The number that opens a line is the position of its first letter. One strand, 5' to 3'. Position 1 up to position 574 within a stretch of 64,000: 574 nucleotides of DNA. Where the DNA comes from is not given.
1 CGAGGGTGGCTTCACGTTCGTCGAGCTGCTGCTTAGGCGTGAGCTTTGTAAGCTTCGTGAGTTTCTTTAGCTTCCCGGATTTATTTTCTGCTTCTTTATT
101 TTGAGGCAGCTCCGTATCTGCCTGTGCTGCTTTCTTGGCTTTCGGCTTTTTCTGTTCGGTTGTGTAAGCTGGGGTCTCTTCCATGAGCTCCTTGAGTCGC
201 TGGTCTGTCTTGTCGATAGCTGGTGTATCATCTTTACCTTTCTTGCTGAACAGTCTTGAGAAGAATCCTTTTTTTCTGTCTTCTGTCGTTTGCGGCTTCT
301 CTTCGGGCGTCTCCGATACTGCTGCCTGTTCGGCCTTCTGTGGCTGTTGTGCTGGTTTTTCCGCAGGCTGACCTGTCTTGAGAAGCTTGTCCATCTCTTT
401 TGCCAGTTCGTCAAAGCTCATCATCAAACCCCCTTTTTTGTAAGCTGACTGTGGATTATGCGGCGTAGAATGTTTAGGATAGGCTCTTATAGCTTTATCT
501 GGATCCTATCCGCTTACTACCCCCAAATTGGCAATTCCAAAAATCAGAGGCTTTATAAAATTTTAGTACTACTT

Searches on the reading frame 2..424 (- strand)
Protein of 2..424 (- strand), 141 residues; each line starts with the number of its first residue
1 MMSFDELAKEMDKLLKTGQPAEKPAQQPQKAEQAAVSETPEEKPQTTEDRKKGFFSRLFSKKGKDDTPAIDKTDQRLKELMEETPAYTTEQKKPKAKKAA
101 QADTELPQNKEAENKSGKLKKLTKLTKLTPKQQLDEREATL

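Call 63: find_homologous_proteins(query=window:2-424:-, max_evalue=0.01)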
Query seq(141 aa): 217 candidates shared short words with the query, none scored E <= 0.01.
